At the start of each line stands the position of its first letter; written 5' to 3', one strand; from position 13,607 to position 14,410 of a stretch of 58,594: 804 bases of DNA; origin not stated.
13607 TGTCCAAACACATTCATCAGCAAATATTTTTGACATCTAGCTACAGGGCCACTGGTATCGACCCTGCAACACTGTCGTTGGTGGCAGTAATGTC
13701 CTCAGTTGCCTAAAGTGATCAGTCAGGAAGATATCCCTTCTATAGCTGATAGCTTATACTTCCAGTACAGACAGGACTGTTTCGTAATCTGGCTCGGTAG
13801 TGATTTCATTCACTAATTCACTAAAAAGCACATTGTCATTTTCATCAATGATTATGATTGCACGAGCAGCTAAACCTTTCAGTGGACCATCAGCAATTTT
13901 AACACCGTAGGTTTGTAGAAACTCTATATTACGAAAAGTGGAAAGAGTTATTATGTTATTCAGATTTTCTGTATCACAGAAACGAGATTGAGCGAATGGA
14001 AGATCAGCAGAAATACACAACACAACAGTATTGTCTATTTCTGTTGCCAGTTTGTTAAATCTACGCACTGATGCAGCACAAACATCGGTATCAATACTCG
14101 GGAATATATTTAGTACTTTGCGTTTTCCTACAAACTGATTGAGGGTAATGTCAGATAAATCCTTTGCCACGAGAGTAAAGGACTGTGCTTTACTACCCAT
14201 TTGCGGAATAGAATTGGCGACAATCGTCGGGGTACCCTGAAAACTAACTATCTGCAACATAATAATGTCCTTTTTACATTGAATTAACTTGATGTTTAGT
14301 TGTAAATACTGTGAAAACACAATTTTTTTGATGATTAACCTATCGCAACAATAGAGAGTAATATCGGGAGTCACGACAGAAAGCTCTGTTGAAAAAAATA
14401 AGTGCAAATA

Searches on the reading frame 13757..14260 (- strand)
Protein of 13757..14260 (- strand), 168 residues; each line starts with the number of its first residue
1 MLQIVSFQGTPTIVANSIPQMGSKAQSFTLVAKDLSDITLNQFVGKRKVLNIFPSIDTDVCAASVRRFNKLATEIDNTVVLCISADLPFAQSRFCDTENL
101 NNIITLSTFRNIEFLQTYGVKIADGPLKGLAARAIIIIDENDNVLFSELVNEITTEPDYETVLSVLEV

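Call 5: search_solved_structures(query=window:13757-14260:-, show_alignments=2)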
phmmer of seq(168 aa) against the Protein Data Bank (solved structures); distinct sequences matched with E-value up to 0.001: 34.
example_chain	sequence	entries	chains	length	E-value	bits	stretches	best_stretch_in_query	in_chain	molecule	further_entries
1qxh_A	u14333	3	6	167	8.6e-88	295.4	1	3-167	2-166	Thiol peroxidase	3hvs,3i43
4af2_A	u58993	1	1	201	1.9e-86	291.1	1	1-167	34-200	THIOL PEROXIDASE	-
3hvv_A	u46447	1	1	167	2.3e-86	290.8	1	3-167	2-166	Thiol peroxidase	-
3hvx_A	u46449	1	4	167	6.1e-85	286.2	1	3-167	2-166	Thiol peroxidase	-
2xpd_A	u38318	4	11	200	2.4e-72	245.3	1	1-166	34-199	THIOL PEROXIDASE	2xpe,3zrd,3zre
2yjh_A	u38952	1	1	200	6.3e-71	240.7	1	1-166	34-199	THIOL PEROXIDASE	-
1q98_A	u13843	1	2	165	1.4e-55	190.9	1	5-166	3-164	Thiol Peroxidase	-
4je1_A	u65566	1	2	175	1e-52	181.6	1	5-166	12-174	Probable thiol peroxidase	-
6udg_A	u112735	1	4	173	8.5e-49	168.8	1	6-166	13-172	Thiol peroxidase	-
1xvq_A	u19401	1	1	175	1.2e-43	152.1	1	6-166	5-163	thiol peroxidase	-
1y25_A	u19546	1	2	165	3.2e-42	147.5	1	7-166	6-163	Probable thiol peroxidase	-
1psq_A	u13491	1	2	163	3.6e-34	121.4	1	5-164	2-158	probable thiol peroxidase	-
3p7x_A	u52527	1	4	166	2.8e-33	118.5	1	5-164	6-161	Probable thiol peroxidase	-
8zwt_A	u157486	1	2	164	2.9e-33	118.4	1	5-164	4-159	Thiol peroxidase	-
8xvw_A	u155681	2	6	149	4.1e-32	114.7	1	22-164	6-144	Thiol peroxidase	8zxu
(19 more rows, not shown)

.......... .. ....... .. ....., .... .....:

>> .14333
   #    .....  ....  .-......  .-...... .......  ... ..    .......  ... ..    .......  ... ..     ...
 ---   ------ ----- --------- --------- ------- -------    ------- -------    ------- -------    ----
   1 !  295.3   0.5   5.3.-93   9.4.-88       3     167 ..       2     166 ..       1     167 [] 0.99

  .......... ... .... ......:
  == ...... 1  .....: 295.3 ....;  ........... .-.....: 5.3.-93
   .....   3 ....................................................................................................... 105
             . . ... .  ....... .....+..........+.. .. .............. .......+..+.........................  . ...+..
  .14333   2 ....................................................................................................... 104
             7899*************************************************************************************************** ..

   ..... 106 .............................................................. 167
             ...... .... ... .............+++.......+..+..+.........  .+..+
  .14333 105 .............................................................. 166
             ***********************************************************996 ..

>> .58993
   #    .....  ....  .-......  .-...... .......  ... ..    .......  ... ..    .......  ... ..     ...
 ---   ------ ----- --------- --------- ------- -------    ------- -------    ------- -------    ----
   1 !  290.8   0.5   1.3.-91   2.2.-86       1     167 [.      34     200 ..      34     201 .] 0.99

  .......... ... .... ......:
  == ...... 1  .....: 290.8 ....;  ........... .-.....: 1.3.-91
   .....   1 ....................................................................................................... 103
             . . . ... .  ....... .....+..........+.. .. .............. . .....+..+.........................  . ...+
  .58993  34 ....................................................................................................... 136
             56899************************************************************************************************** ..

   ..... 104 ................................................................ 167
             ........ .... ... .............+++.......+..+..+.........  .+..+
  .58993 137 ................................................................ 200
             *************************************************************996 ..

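Call 6: search_protein_families(proteins=[window:13757-14260:-], library=ncbifam)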
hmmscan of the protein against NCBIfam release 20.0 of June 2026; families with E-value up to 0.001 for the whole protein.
seq(168 aa): 4 families
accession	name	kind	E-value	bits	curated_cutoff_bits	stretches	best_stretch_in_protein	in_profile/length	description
NF001808.0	PRK00522.1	equivalog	1.9e-75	251.9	123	1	4-167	3-166/167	thiol peroxidase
NF045827.1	perox_SUH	exception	2.6e-47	160.5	298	1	4-165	3-164/178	thiol peroxidase Prx-SUH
NF006960.0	PRK09437.1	equivalog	1.2e-07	31.7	140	1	20-164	5-150/156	thioredoxin-dependent thiol peroxidase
NF053650.1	PerredPrxQDein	equivalog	0.00026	21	260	1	28-145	4-123/148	thioredoxin-dependent peroxiredoxin PrxQ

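Call 13: search_dna_similar(query=window:13757-14260:-, collection=plasmids, mode=protein, max_rows=60, rows=spread)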
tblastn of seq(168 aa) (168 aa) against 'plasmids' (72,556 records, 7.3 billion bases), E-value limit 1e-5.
Records with a match: 207; places in all: 232; records where one place covers at least 80% of the query: 207.
Best place of each record, by identity: >=99% 45; 95-99% 3; 80-90% 5; 60-80% 85; <60% 69.
By first word of the organism name: Escherichia 79; Enterobacter 55; Streptomyces 17; Vibrio 14; Enterococcus 8; Lactococcus 4; Klebsiella 3; Proteus 2; Streptantibioticus 2; Bacillus 2; and 20 more.
By predicted mobility (MOB-suite, as given by PLSDB): conjugative 97; non-mobilizable 78; mobilizable 32.
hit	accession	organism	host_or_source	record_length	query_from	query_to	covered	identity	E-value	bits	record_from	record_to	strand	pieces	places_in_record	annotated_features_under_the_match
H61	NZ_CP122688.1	Escherichia coli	Sus scrofa,feces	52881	1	168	100%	100.0%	2e-105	337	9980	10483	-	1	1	tpx: thiol peroxidase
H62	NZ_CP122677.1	Escherichia coli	Sus scrofa,feces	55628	1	168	100%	100.0%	2e-105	337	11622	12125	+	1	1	tpx: thiol peroxidase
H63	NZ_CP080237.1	Escherichia coli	Sus scrofa scrofa,wild boar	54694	1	168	100%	99.4%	4e-105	336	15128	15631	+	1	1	tpx: thiol peroxidase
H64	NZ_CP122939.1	Escherichia coli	Sus scrofa,feces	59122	1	168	100%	99.4%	4e-105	336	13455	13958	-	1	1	tpx: thiol peroxidase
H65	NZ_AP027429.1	Escherichia coli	Sus scrofa,cell culture,feces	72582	1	168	100%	99.4%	4e-105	336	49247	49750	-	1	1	tpx: thiol peroxidase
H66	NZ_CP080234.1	Escherichia coli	Sus scrofa domesticus,clinical sample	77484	1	168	100%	99.4%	4e-105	336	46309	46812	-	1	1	tpx: thiol peroxidase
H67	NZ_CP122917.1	Escherichia coli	Sus scrofa,feces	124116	1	168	100%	99.4%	4e-105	336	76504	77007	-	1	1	tpx: thiol peroxidase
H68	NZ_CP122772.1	Escherichia coli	Sus scrofa,feces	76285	1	168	100%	99.4%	5e-105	336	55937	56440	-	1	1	tpx: thiol peroxidase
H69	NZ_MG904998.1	Escherichia coli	pig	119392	1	168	100%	99.4%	5e-105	336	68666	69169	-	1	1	tpx: thiol peroxidase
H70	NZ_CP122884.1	Escherichia coli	Sus scrofa,feces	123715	1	168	100%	99.4%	5e-105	336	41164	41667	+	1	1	tpx: thiol peroxidase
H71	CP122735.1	Escherichia coli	Sus scrofa,feces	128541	1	168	100%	99.4%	5e-105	336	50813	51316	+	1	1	tpx: thiol peroxidase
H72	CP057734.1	Escherichia coli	culture,Pooled pig faecal samples ...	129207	1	168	100%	99.4%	5e-105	336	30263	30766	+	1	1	tpx: thiol peroxidase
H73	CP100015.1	Escherichia coli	cell culture,gut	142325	1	168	100%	99.4%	5e-105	336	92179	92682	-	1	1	tpx: thiol peroxidase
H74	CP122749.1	Escherichia coli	Sus scrofa,feces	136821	1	168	100%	98.2%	1e-103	332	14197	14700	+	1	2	tpx: thiol peroxidase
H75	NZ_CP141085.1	Escherichia coli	Homo sapiens,Infected Human Urine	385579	1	167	99%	81.4%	4e-88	288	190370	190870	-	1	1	tpx: thiol peroxidase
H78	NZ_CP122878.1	Escherichia coli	Sus scrofa,feces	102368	1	167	99%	79.0%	2e-85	280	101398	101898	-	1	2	tpx: thiol peroxidase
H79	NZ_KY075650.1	Escherichia coli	-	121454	1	167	99%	79.0%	2e-85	280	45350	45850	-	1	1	tpx: thiol peroxidase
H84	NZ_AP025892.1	Enterobacter hormaechei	Homo sapiens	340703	1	167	99%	77.2%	3e-83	273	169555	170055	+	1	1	tpx: thiol peroxidase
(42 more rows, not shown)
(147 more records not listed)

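Call 14: get_annotated_region(hit=H79, flank=7000)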
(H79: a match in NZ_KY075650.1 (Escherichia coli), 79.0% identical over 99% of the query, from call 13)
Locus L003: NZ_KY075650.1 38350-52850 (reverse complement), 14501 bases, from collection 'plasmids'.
description: Escherichia coli strain GD17 plasmid pGD17-2, complete sequence
organism: Escherichia coli (NCBI taxid 562)
taxonomy: Bacteria; Pseudomonadota; Gammaproteobacteria; Enterobacterales; Enterobacteriaceae; Escherichia; Escherichia coli
host: -; source: -; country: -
typing (MOB-suite, as given by PLSDB): conjugative; replicon IncFIB,IncFIC,IncI2,rep_cluster_2244; relaxase MOBP,MOBP; mating-pair formation MPF_T
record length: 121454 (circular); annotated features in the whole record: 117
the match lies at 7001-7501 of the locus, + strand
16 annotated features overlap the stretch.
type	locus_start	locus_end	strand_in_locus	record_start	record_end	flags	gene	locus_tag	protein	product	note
CDS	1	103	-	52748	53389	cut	-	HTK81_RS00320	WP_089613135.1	hypothetical protein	-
CDS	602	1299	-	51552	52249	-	-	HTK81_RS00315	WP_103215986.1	IS1-like element IS1A family transposase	GO:0006313 - DNA transposition [Evidence IEA]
CDS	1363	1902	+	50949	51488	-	-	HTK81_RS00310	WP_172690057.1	DUF2726 domain-containing protein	-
CDS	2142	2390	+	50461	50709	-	-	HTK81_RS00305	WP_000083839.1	replication regulatory protein RepA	-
CDS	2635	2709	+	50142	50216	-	tap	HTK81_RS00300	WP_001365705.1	RepA leader peptide Tap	GO:0006276 - plasmid maintenance [Evidence IEA]; GO:0031556 - transcriptional attenuation by ribosome [Evidence IEA]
CDS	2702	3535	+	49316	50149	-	repA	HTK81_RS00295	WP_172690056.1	incFII family plasmid replication initiator RepA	GO:0006276 - plasmid maintenance [Evidence IEA]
CDS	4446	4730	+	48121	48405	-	-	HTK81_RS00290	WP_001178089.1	ribbon-helix-helix domain-containing protein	-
CDS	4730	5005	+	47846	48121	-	-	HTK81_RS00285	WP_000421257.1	type II toxin-antitoxin system RelE/ParE family toxin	GO:0030541 - plasmid partitioning [Evidence IEA]; GO:0051290 - protein heterotetramerization [Evidence IEA]; GO:0009432 ...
CDS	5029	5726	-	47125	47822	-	-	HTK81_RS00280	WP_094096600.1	IS1-like element IS1A family transposase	GO:0006313 - DNA transposition [Evidence IEA]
CDS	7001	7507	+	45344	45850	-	tpx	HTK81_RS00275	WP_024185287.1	thiol peroxidase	-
CDS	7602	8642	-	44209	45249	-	-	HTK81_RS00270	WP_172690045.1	IS481 family transposase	-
CDS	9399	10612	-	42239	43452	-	-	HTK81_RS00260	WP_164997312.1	IS3 family transposase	-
CDS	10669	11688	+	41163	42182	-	pilO2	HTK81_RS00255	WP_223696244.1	type 4b pilus protein PilO2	-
CDS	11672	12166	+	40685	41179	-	pilP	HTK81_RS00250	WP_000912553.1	type IV pilus biogenesis protein PilP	GO:0009297 - pilus assembly [Evidence IEA]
CDS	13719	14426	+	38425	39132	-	-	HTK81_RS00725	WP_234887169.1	type II secretion system F family protein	-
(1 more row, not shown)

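Call 15: get_annotated_region(hit=H84, flank=6000)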
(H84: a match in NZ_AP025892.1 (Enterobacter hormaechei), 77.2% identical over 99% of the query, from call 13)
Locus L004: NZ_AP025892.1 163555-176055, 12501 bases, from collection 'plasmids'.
description: Enterobacter hormaechei strain FUJ80182 plasmid pFJMB80182_1, complete sequence
organism: Enterobacter hormaechei (NCBI taxid 158836)
taxonomy: Bacteria; Pseudomonadota; Gammaproteobacteria; Enterobacterales; Enterobacteriaceae; Enterobacter; Enterobacter hormaechei
host: -; source: Homo sapiens; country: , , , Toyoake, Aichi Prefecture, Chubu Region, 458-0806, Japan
typing (MOB-suite, as given by PLSDB): conjugative; replicon IncHI2A,rep_cluster_1088; relaxase MOBH,MOBH; mating-pair formation MPF_F
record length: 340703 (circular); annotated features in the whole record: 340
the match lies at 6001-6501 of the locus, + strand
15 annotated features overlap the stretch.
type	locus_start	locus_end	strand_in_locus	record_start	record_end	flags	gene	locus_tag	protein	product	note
CDS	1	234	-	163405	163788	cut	-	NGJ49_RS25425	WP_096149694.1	VOC family protein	-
CDS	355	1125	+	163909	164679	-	-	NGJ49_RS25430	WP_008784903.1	DeoR/GlpR family DNA-binding transcription regulator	-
CDS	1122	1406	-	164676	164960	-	-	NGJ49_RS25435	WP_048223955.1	Rho-binding antiterminator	-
CDS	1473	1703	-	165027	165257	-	-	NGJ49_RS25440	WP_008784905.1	glutaredoxin domain-containing protein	-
CDS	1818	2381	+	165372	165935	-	-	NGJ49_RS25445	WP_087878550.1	MarR family transcriptional regulator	GO:0006355 - regulation of DNA-templated transcription [Evidence IEA]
CDS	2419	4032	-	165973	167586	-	mppA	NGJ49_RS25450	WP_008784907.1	murein tripeptide ABC transporter substrate-binding protein MppA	-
CDS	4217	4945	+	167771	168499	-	mpaA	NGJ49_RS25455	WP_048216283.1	murein tripeptide amidase MpaA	GO:0006508 - proteolysis [Evidence IEA]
CDS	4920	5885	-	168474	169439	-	ycjG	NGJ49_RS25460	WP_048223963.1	L-Ala-D/L-Glu epimerase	GO:0009063 - amino acid catabolic process [Evidence IEA]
CDS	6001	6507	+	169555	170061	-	tpx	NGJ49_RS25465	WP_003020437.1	thiol peroxidase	-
CDS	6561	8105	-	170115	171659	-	tyrR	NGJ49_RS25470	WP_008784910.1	transcriptional regulator TyrR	GO:0006355 - regulation of DNA-templated transcription [Evidence IEA]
CDS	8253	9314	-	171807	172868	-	-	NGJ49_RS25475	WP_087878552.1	YcjF family protein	-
CDS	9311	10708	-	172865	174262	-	-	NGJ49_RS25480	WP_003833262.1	YcjX family protein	-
CDS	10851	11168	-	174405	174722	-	pspE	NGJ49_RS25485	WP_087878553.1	thiosulfate sulfurtransferase PspE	-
CDS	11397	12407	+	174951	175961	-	-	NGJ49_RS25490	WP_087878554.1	LacI family DNA-binding transcriptional regulator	GO:0006351 - DNA-templated transcription [Evidence IEA]; GO:0045892 - negative regulation of DNA-templated ...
CDS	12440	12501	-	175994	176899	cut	-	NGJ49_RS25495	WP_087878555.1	OmpG family monomeric porin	-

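Call 17: find_homologous_proteins(query=window:13757-14260:-, max_evalue=1e-40)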
Query seq(168 aa) (168 aa): 7771 proteins with E <= 1e-40 among 8000 candidates; the best 120 are listed.
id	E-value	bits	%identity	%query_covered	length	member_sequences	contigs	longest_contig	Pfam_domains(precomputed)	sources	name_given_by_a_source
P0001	1.2e-99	349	99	100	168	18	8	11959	PF08534.17,PF00578.28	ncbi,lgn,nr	ncbi:TPA: thiol peroxidase [Escherichia coli]|nr:thiol peroxidase [Escherichia coli]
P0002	7.0e-94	330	69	99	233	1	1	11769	PF08534.17,PF00578.28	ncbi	-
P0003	5.2e-92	324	89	100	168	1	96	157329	PF08534.17,PF00578.28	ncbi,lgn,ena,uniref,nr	ncbi:thiol peroxidase [Escherichia coli]|uniref:thiol peroxidase n=1 Tax=Escherichia coli TaxID=562 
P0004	2.6e-91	322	89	100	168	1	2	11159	PF08534.17,PF00578.28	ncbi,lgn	ncbi:TPA: thiol peroxidase [Escherichia coli]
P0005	2.1e-83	296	81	99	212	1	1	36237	PF08534.17,PF00578.28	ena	-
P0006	3.3e-83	295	81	99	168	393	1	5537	PF08534.17,PF00578.28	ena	-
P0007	6.6e-83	294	81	99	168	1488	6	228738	PF08534.17,PF00578.28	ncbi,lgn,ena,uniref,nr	ncbi:thiol peroxidase [Escherichia coli]|uniref:thiol peroxidase n=1 Tax=Escherichia coli TaxID=562 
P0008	1.5e-81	290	77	99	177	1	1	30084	PF08534.17,PF00578.28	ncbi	-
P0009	2.7e-80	286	78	99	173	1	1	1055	PF08534.17,PF00578.28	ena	-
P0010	5.6e-80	285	77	99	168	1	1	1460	PF08534.17,PF00578.28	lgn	-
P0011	6.1e-80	285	83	94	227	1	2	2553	PF01709.27,PF08534.17,PF00578.28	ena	-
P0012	6.3e-80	285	78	99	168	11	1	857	PF08534.17,PF00578.28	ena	-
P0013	7.9e-80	284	77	99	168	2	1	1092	PF08534.17,PF00578.28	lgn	-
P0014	1.1e-78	280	77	99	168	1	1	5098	PF08534.17,PF00578.28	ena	-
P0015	2.1e-78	280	76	99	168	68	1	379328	PF08534.17,PF00578.28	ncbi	ncbi:MAG: thiol peroxidase [Enterobacterales bacterium]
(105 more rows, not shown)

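Call 18: find_encoding_contigs(protein=P0003, flank=8000, max_places=6)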
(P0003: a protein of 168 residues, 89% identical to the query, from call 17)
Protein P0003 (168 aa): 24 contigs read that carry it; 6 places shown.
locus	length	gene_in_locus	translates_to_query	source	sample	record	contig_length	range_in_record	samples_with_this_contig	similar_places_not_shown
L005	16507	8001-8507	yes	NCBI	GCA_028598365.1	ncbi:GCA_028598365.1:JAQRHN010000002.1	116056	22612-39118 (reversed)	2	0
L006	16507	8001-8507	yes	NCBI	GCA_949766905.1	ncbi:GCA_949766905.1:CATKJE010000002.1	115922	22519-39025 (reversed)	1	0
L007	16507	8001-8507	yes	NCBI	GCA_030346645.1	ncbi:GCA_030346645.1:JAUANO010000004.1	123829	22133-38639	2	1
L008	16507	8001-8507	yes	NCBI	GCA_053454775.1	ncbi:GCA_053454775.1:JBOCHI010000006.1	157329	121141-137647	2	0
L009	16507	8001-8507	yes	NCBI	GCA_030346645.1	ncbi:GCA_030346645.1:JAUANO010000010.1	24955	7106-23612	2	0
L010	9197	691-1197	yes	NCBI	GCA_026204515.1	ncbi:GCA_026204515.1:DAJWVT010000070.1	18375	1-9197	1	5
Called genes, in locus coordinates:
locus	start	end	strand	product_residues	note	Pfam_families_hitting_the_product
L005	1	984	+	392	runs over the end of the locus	PF21129:TibC_1st, PF01075:Glyco_transf_9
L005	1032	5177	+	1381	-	-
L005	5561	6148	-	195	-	PF00665:rve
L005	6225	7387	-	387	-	PF01527:HTH_Tnp_1, PF13276:HTH_21, PF00665:rve, PF13683:rve_3, PF13333:rve_2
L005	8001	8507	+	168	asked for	PF00578:AhpC-TSA, PF08534:Redoxin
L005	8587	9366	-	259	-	PF00563:EAL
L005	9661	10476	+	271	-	PF12833:HTH_18, PF00165:HTH_AraC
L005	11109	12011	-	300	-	-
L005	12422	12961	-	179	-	-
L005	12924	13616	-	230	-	PF00345:PapD_N, PF02753:PapD_C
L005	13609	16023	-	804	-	PF13954:PapC_N, PF00577:Usher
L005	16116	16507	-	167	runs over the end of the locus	-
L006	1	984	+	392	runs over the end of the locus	PF21129:TibC_1st, PF01075:Glyco_transf_9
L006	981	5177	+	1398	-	-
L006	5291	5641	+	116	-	PF01527:HTH_Tnp_1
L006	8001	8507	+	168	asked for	PF00578:AhpC-TSA, PF08534:Redoxin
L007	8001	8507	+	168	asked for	PF00578:AhpC-TSA, PF08534:Redoxin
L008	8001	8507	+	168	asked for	PF00578:AhpC-TSA, PF08534:Redoxin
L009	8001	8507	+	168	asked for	PF00578:AhpC-TSA, PF08534:Redoxin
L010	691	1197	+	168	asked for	PF00578:AhpC-TSA, PF08534:Redoxin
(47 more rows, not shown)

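Call 60: find_encoding_contigs(protein=L005:13609-16020:-, flank=6000, max_places=3)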
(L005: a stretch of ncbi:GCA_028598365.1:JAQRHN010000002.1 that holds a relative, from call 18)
Protein L005:13609-16020:- (803 aa): no gene with exactly this product is on record in the collection.
